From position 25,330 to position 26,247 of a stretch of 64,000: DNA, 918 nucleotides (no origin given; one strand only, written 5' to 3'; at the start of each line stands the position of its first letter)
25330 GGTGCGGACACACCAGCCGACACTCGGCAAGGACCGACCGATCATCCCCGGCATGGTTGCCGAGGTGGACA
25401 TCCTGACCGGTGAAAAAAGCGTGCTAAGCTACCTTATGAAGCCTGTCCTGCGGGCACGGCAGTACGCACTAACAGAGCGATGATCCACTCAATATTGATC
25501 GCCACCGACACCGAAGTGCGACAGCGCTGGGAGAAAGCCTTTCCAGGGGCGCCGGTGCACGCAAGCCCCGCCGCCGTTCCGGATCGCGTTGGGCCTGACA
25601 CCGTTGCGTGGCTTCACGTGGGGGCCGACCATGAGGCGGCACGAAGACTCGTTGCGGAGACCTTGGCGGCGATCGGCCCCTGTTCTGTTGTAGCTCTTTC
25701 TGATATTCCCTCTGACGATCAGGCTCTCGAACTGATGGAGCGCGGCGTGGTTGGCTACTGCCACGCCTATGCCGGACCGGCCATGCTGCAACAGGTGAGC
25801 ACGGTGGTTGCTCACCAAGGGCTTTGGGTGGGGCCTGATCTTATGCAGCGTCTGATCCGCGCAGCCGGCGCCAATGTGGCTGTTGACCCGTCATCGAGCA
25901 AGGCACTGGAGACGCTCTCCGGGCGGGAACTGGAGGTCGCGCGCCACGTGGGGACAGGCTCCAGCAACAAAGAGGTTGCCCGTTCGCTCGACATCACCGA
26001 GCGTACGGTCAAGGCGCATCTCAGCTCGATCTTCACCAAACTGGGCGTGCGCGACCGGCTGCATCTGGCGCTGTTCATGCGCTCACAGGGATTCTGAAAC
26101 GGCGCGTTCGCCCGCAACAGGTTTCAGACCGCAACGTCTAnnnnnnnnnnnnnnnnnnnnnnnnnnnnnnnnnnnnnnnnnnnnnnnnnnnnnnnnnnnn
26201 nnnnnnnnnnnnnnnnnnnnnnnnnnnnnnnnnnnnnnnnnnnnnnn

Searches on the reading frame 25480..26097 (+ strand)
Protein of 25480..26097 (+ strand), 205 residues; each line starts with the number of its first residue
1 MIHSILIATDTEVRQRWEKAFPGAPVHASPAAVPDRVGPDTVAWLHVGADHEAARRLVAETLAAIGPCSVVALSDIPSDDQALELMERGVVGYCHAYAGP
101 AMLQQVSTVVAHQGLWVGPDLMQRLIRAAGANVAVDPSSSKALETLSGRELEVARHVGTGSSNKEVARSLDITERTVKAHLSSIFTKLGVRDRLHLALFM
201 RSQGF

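Call 6: search_protein_families(library=pfam, proteins=[window:25480-26097:+], max_evalue=0.01)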
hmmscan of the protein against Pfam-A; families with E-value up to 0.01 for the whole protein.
window:25480-26097:+ (205 aa): 3 families
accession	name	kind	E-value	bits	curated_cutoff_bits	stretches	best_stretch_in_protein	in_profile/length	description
PF00196.25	GerE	-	3.2e-17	62.3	23.5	1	145-199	2-56/57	Bacterial regulatory proteins, luxR family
PF08281.18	Sigma70_r4_2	-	0.00044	20.3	25.7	1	160-182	26-48/54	Sigma-70, region 4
PF04545.22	Sigma70_r4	-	0.0013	18.6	24.1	1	142-188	1-48/50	Sigma-70, region 4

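Call 7: search_protein_families(library=ncbifam, proteins=[window:25480-26097:+], max_evalue=0.01)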
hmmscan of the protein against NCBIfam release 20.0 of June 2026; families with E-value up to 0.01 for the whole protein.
window:25480-26097:+ (205 aa): 26 families (the best 25 are shown)
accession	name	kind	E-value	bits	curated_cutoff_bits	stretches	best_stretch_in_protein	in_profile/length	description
NF007935.0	PRK10651.1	equivalog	8.2e-14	51.3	250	1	70-201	83-211/216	two-component system response regulator NarL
TIGR03020.2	EpsA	equivalog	2.8e-13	50.1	170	1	136-195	180-240/247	XrtB/PEP-CTERM-associated transcriptional regulator EpsA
NF052366.1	photon_PedR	equivalog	1.5e-11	44.3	120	1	145-197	2-54/74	photosynthetic electron transport-dependent transcriptional regulator PedR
NF007708.0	PRK10403.1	equivalog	2.8e-11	43.3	343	1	70-201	85-210/215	nitrate/nitrite response regulator protein NarP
NF007505.1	PRK10100.1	equivalog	6.9e-11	42.2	250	1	140-194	139-193/204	biofilm master transcriptional regulator CsgD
NF041830.1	RR_TF_ErdR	exception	3.5e-10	40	390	1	89-201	99-206/213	response regulator transcription factor ErdR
NF047785.1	respo_reg_MadR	equivalog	5.4e-10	39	300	1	47-195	58-198/209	MadR family response regulator transcription factor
NF052445.1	RespRegMctR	equivalog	1.8e-09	37.3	300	1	133-196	132-195/205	two-component system response regulator MctR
NF007403.0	PRK09935.1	equivalog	4.5e-09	36.2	271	1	139-196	143-200/210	fimbria biosynthesis transcriptional regulator FimZ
NF041232.1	BagY_FevT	exception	1.6e-07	30.5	700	1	141-196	293-347/367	LuxR family transcriptional regulator BagY/FevT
NF007018.1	PRK09483.1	equivalog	1.7e-07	31.1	280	1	73-196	81-199/217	UvrY/SirA/GacA family response regulator transcription factor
TIGR03541.1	reg_near_HchA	equivalog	4e-07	29.8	215.6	1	136-191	162-217/232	PA1136 family autoinducer-binding transcriptional regulator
NF006900.1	PRK09390.1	equivalog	1e-06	28.5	255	1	139-191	136-188/203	response regulator FixJ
NF011896.0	PRK15369.1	equivalog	1.2e-06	28.3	242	1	73-196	83-200/211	two component system response regulator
NF041673.1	transregRamA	equivalog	1.2e-06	27.8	500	1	134-194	207-267/280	acetate metabolism transcriptional regulator RamA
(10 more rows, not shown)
